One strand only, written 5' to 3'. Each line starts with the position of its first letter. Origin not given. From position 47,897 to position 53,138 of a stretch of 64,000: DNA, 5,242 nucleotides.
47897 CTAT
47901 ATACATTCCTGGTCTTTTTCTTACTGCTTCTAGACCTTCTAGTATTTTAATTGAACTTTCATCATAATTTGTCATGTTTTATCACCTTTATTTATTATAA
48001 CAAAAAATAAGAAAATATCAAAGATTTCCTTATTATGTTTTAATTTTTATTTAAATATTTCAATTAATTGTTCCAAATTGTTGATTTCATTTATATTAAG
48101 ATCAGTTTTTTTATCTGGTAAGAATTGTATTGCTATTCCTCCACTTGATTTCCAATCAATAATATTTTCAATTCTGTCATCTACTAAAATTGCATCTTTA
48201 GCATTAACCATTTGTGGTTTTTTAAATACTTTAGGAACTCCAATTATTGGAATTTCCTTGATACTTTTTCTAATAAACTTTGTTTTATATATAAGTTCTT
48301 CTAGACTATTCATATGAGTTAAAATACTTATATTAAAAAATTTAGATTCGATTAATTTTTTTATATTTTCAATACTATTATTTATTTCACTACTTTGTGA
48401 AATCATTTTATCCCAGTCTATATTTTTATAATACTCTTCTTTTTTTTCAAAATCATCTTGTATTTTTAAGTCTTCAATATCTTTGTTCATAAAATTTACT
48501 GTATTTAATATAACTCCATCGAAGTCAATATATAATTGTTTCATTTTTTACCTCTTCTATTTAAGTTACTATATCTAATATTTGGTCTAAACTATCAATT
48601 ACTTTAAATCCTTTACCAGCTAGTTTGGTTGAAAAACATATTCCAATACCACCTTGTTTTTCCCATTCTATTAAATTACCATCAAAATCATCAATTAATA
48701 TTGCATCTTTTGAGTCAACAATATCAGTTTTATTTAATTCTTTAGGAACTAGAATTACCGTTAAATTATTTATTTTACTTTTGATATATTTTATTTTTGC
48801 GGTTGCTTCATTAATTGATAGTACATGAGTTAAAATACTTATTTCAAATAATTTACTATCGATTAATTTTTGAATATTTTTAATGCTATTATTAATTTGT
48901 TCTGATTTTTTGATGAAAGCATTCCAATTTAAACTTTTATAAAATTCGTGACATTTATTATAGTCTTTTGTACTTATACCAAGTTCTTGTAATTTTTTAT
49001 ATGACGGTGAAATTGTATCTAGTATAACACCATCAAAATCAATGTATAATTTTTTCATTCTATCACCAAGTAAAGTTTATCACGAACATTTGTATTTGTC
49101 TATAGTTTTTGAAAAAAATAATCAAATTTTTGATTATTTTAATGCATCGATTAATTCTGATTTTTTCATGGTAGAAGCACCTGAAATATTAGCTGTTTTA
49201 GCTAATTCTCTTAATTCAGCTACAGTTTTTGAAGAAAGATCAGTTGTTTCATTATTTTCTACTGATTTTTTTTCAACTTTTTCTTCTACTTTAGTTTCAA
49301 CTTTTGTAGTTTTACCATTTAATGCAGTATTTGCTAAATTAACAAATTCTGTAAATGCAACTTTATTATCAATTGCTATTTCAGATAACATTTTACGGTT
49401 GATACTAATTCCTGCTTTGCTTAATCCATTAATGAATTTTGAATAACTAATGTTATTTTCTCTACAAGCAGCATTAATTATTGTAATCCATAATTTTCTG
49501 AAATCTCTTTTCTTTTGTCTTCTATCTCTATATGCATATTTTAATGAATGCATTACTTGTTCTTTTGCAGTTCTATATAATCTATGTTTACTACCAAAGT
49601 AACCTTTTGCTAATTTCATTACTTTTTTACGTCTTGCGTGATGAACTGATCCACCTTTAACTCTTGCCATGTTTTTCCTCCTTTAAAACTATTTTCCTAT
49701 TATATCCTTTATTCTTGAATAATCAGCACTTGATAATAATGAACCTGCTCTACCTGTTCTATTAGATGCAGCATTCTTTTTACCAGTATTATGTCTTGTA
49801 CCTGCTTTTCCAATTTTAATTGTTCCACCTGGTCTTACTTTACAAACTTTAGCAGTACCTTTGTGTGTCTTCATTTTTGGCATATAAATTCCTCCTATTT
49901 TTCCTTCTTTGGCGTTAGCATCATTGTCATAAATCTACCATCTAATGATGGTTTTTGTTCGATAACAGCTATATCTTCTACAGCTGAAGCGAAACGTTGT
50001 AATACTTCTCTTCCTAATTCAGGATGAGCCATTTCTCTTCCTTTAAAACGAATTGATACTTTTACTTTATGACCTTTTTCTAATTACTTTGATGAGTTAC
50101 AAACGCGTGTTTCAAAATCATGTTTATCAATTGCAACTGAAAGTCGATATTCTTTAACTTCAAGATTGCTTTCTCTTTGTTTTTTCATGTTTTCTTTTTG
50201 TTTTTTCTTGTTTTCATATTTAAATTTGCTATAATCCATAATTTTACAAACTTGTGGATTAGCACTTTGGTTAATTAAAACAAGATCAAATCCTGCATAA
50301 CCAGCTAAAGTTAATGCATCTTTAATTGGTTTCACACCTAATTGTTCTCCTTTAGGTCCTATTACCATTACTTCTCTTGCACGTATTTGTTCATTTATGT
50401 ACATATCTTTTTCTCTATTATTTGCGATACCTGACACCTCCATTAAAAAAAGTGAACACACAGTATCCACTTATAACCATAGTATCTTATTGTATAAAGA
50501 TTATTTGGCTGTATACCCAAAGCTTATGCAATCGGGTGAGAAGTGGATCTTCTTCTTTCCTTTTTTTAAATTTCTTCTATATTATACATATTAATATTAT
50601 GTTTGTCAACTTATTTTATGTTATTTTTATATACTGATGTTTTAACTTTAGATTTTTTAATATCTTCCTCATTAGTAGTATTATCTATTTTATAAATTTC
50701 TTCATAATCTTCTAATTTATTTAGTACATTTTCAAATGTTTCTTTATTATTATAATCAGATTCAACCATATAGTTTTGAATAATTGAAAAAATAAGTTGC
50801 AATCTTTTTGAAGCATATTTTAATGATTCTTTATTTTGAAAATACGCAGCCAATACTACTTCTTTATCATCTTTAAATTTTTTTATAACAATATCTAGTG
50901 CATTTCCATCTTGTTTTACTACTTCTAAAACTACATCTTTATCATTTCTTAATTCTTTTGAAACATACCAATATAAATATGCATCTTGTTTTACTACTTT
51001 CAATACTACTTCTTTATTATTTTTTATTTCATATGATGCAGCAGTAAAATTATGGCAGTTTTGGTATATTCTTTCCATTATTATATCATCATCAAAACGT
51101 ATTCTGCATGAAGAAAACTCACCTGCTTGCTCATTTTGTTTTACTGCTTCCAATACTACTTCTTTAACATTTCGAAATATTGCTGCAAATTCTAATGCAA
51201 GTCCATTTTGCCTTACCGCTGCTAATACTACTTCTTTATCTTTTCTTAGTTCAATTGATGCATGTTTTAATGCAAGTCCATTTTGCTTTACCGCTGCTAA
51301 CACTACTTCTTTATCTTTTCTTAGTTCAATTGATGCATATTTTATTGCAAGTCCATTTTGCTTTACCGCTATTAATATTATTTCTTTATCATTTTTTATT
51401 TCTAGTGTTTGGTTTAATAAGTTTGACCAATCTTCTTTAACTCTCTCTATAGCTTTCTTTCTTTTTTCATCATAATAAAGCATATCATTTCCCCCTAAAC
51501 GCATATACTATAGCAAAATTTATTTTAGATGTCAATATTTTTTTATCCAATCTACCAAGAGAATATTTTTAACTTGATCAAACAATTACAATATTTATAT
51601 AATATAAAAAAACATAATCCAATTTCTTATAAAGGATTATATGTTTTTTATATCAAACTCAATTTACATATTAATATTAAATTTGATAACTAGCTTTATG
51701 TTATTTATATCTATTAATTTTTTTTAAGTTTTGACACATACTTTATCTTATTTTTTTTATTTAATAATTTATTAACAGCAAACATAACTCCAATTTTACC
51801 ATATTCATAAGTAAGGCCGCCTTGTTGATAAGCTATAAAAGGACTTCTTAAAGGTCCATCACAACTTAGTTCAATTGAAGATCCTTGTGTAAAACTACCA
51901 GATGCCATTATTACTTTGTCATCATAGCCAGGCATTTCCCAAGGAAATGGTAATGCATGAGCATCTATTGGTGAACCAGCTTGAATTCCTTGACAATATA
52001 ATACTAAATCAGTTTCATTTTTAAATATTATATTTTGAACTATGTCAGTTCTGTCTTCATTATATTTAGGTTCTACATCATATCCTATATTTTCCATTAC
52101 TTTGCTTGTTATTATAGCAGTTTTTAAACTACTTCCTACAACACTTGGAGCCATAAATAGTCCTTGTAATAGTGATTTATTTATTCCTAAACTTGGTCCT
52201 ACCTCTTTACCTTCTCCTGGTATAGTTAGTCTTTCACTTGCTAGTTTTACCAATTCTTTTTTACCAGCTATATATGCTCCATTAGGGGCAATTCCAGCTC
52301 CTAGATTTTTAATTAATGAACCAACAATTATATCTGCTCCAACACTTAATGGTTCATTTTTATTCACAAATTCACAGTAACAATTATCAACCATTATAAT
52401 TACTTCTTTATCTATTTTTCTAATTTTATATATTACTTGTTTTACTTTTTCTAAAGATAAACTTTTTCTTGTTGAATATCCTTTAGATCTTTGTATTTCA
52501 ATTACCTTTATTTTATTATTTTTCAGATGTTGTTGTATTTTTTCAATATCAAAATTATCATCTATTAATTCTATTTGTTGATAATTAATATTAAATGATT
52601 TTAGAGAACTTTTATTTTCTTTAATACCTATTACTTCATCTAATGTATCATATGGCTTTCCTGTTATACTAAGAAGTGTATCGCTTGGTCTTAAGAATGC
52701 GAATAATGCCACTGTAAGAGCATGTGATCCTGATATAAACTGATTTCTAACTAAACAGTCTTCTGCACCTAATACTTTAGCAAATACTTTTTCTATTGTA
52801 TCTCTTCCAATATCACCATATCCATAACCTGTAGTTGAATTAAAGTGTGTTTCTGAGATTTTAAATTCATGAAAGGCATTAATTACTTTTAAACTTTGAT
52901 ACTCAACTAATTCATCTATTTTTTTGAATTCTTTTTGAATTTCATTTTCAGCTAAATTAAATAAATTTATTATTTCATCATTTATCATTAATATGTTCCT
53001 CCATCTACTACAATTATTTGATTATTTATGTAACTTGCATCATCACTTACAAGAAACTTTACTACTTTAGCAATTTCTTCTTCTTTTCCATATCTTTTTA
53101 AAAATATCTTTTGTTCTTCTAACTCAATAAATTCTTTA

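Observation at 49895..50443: In-frame TAA stop inside the essential infC gene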

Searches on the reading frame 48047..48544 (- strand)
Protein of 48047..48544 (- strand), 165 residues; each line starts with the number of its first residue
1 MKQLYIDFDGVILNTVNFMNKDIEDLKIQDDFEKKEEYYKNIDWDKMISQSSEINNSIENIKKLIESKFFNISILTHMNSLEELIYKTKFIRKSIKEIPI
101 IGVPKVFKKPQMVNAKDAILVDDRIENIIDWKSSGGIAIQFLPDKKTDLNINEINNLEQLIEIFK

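Call 26: find_encoding_contigs(protein=window:48047-48544:-, flank=10000, max_places=10)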
Protein window:48047-48544:- (165 aa): no gene with exactly this product is on record in the collection.

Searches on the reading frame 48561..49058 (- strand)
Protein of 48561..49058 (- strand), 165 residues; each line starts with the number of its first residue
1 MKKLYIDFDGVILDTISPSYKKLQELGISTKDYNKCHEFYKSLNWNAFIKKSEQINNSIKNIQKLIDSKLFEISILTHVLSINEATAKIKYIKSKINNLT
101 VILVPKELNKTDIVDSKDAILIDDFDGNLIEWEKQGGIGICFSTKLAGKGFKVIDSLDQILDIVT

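Call 22: find_encoding_contigs(protein=window:48561-49058:-, flank=10000, max_places=10)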
Protein window:48561-49058:- (165 aa): 2 contigs read that carry it; 2 places shown.
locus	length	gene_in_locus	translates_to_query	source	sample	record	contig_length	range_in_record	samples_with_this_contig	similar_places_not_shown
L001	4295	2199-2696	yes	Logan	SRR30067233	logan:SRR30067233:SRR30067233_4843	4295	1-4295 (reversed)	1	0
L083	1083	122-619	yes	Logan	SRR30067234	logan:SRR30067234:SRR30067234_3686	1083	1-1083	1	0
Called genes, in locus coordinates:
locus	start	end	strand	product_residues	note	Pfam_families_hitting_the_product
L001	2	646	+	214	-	?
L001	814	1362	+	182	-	PF05198:IF3_N, PF00707:IF3_C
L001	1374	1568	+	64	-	PF01632:Ribosomal_L35p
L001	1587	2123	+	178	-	PF00453:Ribosomal_L20, PF07498:Rho_N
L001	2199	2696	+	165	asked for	-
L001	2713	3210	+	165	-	-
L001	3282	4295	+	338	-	?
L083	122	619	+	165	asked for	-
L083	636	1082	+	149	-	?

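Call 41: search_protein_families(library=pfam, proteins=[window:48564-49058:-], max_evalue=0.001)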
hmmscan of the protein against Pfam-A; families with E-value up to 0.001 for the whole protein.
window:48564-49058:- (165 aa): 0 families

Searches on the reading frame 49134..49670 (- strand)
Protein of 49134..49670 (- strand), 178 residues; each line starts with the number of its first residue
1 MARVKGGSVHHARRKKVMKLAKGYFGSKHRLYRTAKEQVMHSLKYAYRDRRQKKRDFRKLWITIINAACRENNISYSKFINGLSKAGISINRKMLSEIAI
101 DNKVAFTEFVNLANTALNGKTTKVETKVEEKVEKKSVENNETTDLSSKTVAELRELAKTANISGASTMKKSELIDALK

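Call 25: find_encoding_contigs(protein=window:49134-49670:-, flank=10000, max_places=10)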
Protein window:49134-49670:- (178 aa): no gene with exactly this product is on record in the collection.

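Call 41: search_protein_families(library=pfam, proteins=[window:49137-49670:-], max_evalue=0.001)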
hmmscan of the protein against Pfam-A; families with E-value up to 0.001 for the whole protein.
window:49137-49670:- (178 aa): 2 families
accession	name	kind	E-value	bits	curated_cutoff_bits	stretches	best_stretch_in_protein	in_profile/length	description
PF00453.23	Ribosomal_L20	-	7.2e-46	155.2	30.8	1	3-108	1-106/107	Ribosomal protein L20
PF07498.18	Rho_N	-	2.6e-10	40.5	24.9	1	144-177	1-34/43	Rho termination factor, N-terminal domain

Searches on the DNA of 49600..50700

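Call 27: search_rna_families(source=window, start=49600, end=50700, threshold=evalue, max_evalue=10, show_alignments=2)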
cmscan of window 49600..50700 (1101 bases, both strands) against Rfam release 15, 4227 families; matches with E-value up to 10: 8.
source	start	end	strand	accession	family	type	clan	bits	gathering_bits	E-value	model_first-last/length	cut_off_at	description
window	50438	50563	-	RF00558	L20_leader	Cis-reg; leader;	-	47.1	58.7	6.4e-08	1-127/127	no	Ribosomal protein L20 leader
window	50240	50330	-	RF00310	snoZ165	Gene; snRNA; snoRNA; CD-box;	-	28.1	90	0.0097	1-92/92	no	Small nucleolar RNA Z165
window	50088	50141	+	RF02286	TtnuCD9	Gene; snRNA; snoRNA; CD-box;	-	21.3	70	4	1-55/55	no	Tetrahymena snoRNA TtnuCD9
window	49844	49915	-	RF00150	SNORD42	Gene; snRNA; snoRNA; CD-box;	-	21.1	39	1.8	1-68/68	no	Small nucleolar RNA SNORD42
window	50076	50142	+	RF01176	snR78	Gene; snRNA; snoRNA; CD-box;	CL00063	18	48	9.1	1-82/82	no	Small nucleolar RNA snR78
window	50299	50331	+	RF04077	mir-1245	Gene; miRNA;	-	17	79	7.6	19-51/69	no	mir-1245 microRNA precursor family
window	50226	50323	+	RF02515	AfaR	Gene; sRNA;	-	15.6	100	6.5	1-234/234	no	AfaR small RNA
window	49847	49904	+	RF01890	lincRNA-p21_2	Gene; lncRNA;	-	14.4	70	8.8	1-52/52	no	LincRNA-p21 conserved region 2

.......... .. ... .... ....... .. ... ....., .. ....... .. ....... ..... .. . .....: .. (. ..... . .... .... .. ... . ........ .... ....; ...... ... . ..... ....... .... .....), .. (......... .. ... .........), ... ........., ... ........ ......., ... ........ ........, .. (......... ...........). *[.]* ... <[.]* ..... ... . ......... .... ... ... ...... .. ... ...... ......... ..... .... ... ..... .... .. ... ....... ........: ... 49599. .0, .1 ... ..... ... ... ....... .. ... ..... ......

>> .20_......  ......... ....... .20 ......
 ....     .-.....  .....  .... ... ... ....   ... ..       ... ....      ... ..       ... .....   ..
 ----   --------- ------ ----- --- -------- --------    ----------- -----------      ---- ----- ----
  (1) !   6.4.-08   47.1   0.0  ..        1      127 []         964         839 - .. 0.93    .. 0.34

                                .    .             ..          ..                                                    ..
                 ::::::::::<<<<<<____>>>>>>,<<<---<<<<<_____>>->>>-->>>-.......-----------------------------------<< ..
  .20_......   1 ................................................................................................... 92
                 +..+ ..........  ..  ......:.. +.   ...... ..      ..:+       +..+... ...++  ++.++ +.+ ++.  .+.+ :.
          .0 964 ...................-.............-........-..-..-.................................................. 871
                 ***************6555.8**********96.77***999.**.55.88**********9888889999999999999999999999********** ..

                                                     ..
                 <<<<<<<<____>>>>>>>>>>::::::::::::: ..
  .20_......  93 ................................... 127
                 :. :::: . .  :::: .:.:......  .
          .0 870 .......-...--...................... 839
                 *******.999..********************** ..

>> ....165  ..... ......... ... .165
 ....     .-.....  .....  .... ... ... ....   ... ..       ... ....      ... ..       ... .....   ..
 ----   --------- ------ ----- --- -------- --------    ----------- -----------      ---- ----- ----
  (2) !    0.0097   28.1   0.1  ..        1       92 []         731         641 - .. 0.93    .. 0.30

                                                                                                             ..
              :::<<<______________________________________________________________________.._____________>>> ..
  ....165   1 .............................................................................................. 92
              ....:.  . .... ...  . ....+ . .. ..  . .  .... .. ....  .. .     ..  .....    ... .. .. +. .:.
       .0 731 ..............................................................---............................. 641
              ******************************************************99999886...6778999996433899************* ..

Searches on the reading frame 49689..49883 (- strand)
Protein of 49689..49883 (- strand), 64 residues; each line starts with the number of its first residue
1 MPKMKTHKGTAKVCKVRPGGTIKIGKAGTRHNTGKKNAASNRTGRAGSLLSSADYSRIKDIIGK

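Call 10: find_encoding_contigs(protein=window:49689-49883:-, flank=3000, max_places=10)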
Protein window:49689-49883:- (64 aa): 1 contig read that carries it; 1 place shown.
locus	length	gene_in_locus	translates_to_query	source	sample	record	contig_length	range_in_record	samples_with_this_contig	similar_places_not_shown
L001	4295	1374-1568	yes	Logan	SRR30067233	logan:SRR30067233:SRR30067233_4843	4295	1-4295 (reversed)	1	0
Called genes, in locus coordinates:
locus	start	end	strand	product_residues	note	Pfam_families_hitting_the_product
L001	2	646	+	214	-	?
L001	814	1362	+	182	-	PF05198:IF3_N, PF00707:IF3_C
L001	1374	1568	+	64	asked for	PF01632:Ribosomal_L35p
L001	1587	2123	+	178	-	PF00453:Ribosomal_L20, PF07498:Rho_N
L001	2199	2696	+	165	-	-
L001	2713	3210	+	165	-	-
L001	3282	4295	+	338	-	?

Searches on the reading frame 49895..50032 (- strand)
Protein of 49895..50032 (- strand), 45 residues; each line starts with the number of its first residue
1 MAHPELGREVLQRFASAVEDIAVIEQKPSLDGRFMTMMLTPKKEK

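Call 59: find_encoding_contigs(protein=window:49895-50032:-, flank=5000, max_places=10)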
Protein window:49895-50032:- (45 aa): no gene with exactly this product is on record in the collection.

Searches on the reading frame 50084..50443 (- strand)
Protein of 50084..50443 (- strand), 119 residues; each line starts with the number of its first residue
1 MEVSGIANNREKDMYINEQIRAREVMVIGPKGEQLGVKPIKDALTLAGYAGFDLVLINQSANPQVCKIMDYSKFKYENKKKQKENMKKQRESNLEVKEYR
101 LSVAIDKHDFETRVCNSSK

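Call 24: find_encoding_contigs(protein=window:50084-50443:-, flank=10000, max_places=10)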
Protein window:50084-50443:- (119 aa): no gene with exactly this product is on record in the collection.

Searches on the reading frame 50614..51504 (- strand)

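Call 41: search_protein_families(library=pfam, proteins=[window:50614-51504:-], max_evalue=0.001)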
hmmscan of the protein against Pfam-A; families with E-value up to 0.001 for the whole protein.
window:50614-51504:- (297 aa): 1 family
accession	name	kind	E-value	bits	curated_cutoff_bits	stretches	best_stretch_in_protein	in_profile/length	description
PF13475.11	DUF4116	-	7.8e-65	214.7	24.9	6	64-107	1-44/49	Domain of unknown function (DUF4116)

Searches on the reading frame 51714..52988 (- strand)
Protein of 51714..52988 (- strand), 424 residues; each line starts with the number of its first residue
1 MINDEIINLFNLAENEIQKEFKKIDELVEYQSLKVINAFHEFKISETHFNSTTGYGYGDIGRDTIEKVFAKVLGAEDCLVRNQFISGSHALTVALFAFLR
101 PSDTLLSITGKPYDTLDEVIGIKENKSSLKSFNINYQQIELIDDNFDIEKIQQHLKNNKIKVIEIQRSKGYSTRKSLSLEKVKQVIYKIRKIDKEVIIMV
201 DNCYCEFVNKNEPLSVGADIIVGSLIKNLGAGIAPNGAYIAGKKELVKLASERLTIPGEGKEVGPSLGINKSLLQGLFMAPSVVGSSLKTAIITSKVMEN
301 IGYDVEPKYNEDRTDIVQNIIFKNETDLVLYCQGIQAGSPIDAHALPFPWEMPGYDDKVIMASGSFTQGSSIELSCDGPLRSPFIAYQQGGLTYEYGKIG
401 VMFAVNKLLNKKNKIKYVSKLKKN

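Call 21: find_encoding_contigs(protein=window:51714-52988:-, flank=10000, max_places=10)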
Protein window:51714-52988:- (424 aa): 1 contig read that carries it; 1 place shown.
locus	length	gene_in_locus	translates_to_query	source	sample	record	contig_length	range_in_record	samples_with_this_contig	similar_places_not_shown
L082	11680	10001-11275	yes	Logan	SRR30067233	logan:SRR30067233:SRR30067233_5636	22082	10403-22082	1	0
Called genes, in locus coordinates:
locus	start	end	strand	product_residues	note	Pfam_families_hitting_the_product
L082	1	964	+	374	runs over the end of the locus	PF01702:TGT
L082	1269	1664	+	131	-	-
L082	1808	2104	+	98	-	-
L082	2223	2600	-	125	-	PF12670:DUF3792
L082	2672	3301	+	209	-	PF04239:DUF421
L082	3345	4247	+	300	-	PF01261:AP_endonuc_2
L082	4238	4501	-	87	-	-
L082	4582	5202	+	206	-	PF00081:Sod_Fe_N, PF02777:Sod_Fe_C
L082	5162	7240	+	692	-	PF03717:PBP_dimer, PF00905:Transpeptidase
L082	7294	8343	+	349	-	-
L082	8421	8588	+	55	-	PF00471:Ribosomal_L33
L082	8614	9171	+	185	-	PF08207:EFP_N, PF01132:EFP, PF09285:Elong-fact-P_C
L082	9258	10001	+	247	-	PF00106:adh_short, PF08659:KR, PF13561:adh_short_C2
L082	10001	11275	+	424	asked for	PF06838:Met_gamma_lyase, PF01053:Cys_Met_Meta_PP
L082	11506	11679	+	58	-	?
